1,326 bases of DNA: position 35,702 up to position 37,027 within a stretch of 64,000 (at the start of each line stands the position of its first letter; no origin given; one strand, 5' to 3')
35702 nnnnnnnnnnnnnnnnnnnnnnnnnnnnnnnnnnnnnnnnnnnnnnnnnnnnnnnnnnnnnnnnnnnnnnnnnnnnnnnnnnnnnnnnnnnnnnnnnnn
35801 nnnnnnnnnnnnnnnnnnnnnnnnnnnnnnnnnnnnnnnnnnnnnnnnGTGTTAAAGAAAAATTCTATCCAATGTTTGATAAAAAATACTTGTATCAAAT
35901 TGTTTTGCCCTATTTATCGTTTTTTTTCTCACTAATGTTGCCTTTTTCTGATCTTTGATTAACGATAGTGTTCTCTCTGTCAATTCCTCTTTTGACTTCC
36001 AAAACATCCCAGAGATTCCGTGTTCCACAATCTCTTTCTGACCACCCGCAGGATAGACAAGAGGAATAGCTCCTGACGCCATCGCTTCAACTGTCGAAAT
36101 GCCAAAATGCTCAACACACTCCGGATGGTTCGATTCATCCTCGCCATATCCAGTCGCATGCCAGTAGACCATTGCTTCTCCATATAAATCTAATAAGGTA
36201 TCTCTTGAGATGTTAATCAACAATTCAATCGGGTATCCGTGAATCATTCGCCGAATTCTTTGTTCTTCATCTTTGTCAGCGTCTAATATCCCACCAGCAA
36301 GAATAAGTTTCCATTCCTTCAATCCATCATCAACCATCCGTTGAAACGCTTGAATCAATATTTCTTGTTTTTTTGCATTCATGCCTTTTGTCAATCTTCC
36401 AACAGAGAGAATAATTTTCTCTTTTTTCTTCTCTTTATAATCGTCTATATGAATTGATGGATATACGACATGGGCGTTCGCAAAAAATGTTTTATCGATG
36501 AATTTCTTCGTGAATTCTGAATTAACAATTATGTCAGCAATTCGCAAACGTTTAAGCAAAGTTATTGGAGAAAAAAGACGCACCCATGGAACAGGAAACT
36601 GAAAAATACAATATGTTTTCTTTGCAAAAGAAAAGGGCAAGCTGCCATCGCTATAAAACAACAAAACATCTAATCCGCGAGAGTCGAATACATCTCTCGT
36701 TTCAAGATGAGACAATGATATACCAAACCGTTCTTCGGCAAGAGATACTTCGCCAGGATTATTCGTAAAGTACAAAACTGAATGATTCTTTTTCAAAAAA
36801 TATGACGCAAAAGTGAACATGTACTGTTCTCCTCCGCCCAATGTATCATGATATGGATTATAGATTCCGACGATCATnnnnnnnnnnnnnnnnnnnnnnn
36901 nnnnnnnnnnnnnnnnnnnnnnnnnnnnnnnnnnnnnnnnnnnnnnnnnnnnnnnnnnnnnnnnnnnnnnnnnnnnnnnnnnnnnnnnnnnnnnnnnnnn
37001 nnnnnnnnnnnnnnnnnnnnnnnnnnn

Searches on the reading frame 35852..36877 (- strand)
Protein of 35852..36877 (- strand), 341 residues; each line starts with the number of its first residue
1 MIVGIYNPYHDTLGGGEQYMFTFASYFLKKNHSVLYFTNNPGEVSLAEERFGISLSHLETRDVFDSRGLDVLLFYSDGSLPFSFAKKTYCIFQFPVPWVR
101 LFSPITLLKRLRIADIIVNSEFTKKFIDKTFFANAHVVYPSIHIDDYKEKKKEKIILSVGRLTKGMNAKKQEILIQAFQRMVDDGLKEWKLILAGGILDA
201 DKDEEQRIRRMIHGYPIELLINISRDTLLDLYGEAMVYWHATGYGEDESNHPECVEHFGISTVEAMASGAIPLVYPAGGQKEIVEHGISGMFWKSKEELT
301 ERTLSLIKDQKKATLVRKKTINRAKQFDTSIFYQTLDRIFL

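Call 15: search_protein_families(library=pfam, proteins=[window:35852-36877:-], max_evalue=0.0001)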
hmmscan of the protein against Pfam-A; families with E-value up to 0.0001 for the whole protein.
window:35852-36877:- (341 aa): 2 families
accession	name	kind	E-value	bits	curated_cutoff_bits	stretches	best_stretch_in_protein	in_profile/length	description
PF00534.26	Glycos_transf_1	-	5.1e-23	81.9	26.4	1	145-319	7-168/172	Glycosyl transferases group 1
PF13692.12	Glyco_trans_1_4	-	5.7e-14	53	27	1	154-309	2-142/142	Glycosyl transferases group 1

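Call 65: search_protein_families(library=ncbifam, proteins=[window:35852-36877:-], max_evalue=0.000001)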
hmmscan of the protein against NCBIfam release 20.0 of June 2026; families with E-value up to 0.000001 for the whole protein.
window:35852-36877:- (341 aa): 2 families
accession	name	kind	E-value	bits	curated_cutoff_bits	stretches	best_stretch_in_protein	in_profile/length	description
TIGR03999.1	thiol_BshA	equivalog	9.7e-09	34.6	273.7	1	255-330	282-360/375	N-acetyl-alpha-D-glucosaminyl L-malate synthase BshA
NF041876.1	EPS_EpsE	equivalog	1.7e-07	30.9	400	1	150-323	211-375/389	exopolysaccharide biosynthesis GT4 family glycosyltransferase EpsE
